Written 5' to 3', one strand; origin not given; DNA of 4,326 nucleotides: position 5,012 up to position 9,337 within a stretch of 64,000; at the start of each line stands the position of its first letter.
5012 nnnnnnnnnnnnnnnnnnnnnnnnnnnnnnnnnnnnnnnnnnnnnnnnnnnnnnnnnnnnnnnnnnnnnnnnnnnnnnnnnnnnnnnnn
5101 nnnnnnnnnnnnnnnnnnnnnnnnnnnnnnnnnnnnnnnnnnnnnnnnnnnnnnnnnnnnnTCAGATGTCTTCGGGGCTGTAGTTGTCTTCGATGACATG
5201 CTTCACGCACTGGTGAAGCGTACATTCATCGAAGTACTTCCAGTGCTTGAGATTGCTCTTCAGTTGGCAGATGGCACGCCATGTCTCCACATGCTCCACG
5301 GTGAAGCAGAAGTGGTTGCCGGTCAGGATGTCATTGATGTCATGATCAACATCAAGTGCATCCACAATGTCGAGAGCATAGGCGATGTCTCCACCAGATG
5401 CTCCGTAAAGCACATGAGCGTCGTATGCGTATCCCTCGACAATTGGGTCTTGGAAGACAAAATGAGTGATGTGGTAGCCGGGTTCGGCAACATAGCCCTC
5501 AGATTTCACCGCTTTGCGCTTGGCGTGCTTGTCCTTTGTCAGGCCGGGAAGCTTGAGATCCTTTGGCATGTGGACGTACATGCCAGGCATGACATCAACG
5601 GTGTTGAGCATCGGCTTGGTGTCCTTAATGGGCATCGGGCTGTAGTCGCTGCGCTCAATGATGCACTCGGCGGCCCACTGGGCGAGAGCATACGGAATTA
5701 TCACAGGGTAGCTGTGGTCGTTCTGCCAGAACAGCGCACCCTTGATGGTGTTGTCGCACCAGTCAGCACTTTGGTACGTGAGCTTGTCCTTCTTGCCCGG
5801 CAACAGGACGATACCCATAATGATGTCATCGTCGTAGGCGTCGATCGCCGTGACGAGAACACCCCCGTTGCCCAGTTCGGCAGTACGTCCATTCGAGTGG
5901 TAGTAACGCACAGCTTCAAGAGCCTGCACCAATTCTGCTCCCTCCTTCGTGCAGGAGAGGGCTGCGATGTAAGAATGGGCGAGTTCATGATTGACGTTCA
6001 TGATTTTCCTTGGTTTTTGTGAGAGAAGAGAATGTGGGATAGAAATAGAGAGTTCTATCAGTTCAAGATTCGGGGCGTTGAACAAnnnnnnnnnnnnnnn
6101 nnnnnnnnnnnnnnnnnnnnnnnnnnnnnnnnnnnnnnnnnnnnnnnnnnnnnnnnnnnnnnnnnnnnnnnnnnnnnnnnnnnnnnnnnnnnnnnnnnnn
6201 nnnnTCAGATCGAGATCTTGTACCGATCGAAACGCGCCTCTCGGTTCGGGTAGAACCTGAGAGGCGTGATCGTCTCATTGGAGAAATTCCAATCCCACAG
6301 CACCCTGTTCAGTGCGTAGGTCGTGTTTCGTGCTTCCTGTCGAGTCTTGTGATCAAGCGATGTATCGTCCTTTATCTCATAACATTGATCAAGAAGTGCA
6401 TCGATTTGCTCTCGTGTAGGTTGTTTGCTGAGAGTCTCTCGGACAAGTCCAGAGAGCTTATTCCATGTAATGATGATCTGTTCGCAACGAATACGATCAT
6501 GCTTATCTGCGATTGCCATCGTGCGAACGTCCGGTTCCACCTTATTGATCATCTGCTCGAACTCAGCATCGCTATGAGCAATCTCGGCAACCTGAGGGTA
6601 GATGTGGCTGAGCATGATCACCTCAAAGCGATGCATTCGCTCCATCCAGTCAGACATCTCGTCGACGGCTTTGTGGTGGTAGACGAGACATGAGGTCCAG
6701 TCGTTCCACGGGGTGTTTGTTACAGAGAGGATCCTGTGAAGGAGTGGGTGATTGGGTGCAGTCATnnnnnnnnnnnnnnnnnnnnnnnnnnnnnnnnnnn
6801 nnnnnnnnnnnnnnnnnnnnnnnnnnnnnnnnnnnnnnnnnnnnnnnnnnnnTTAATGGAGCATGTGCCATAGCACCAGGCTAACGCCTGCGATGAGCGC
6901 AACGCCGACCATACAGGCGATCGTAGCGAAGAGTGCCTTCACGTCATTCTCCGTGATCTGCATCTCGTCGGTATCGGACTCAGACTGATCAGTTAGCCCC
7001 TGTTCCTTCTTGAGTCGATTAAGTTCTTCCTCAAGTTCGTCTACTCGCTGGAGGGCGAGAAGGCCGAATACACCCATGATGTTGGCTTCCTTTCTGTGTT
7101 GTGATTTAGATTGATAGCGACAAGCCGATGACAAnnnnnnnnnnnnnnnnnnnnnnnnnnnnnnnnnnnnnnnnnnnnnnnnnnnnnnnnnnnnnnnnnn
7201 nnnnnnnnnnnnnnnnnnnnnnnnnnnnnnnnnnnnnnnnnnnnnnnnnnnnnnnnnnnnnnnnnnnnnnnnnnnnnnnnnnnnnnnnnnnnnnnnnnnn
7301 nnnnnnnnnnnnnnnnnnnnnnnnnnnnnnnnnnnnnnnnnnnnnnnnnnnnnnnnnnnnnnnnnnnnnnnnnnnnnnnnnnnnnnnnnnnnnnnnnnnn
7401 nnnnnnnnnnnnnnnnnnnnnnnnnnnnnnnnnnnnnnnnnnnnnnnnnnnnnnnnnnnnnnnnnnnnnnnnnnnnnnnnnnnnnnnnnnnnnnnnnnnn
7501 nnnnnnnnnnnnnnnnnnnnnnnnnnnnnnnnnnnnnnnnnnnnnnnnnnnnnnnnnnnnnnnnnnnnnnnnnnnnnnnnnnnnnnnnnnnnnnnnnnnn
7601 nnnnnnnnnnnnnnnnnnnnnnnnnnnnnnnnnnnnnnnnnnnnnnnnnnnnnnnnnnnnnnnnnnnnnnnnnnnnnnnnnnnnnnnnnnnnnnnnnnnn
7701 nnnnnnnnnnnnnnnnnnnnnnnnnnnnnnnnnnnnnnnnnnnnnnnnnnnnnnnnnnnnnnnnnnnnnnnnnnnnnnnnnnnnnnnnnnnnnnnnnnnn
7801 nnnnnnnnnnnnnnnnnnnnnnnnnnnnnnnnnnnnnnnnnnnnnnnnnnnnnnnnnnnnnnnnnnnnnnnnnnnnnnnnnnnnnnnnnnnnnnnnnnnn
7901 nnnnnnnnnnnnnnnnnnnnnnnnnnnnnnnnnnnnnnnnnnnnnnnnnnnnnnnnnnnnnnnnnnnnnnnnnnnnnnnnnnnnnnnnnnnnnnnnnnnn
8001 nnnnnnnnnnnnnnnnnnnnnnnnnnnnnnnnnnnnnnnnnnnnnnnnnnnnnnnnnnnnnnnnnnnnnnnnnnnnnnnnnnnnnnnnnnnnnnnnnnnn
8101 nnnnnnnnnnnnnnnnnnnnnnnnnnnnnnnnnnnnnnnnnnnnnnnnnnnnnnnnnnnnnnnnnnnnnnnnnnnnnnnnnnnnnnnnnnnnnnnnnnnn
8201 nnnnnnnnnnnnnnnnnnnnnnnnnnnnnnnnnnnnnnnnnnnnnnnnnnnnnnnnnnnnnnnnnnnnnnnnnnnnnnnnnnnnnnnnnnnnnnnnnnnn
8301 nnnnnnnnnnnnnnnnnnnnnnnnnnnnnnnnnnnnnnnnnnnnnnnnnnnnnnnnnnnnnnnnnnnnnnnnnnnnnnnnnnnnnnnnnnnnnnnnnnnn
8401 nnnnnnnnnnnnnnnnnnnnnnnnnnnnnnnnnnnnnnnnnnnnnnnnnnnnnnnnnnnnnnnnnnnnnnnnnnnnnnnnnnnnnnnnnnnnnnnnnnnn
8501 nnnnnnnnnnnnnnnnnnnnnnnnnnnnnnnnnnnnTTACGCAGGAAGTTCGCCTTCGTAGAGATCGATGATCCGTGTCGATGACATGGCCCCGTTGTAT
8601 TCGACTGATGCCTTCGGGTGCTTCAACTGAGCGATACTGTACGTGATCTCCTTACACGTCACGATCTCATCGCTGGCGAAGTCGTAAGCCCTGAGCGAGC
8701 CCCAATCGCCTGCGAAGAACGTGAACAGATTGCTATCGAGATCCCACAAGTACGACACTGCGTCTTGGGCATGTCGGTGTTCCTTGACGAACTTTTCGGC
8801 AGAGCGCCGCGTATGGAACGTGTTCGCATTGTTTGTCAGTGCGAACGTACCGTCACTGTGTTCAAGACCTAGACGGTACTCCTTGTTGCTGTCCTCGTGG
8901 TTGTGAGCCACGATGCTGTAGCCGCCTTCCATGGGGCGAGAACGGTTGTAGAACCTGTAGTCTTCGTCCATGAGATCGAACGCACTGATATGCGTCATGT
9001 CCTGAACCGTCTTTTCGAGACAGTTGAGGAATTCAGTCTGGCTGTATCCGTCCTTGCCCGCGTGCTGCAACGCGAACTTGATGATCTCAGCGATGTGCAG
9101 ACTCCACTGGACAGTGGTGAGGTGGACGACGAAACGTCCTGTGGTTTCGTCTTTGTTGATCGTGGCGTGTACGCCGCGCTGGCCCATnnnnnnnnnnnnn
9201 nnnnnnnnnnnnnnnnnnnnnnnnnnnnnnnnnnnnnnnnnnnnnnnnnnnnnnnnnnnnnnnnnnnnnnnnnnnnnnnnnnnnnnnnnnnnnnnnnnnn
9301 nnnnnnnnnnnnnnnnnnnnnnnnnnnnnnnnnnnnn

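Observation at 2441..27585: Family of palindromic operator-like sites ACATC-N3/4-GATGT scattered across the island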

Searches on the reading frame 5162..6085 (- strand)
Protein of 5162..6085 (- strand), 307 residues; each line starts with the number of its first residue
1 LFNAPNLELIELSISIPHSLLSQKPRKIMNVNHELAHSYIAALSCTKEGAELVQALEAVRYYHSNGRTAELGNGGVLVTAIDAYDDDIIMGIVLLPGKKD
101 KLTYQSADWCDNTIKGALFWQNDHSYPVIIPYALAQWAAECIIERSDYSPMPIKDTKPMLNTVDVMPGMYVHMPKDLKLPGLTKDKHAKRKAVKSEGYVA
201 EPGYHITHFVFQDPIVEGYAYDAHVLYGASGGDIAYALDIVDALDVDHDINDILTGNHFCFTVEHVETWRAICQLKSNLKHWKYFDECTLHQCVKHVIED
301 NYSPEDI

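Call 15: search_protein_families(library=pfam, proteins=[window:5162-6085:-], max_evalue=0.01)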
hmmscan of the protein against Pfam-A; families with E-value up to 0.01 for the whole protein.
window:5162-6085:- (307 aa): 0 families

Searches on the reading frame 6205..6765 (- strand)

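Call 70: search_protein_families(library=pfam, proteins=[window:6205-6765:-], max_evalue=0.05)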
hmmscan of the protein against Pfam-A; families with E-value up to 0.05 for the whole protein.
window:6205-6765:- (186 aa): 1 family
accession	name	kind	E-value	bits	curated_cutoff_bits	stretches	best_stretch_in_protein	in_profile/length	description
PF09499.16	RE_ApaLI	-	0.023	14.9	25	1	108-177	90-155/189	ApaLI-like restriction endonuclease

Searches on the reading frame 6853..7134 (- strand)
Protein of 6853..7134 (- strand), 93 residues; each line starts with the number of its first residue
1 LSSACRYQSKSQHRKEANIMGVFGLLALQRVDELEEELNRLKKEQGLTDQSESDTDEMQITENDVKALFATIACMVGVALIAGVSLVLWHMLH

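Call 95: search_protein_families(library=pfam, proteins=[window:6853-7134:-], max_evalue=0.05)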
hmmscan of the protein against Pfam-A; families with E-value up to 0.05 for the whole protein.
window:6853-7134:- (93 aa): 1 family
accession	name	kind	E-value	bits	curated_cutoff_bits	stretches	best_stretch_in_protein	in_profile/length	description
PF14077.11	WD40_alt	-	0.0089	16.3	25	1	29-43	18-32/48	Alternative WD40 repeat motif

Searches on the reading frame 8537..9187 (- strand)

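Call 70: search_protein_families(library=pfam, proteins=[window:8537-9187:-], max_evalue=0.05)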
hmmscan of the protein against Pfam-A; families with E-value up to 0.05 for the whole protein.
window:8537-9187:- (216 aa): 1 family
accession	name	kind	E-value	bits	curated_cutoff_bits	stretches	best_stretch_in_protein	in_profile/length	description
PF00160.26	Pro_isomerase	-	0.015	15.9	21.7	1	14-125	8-101/159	Cyclophilin type peptidyl-prolyl cis-trans isomerase/CLD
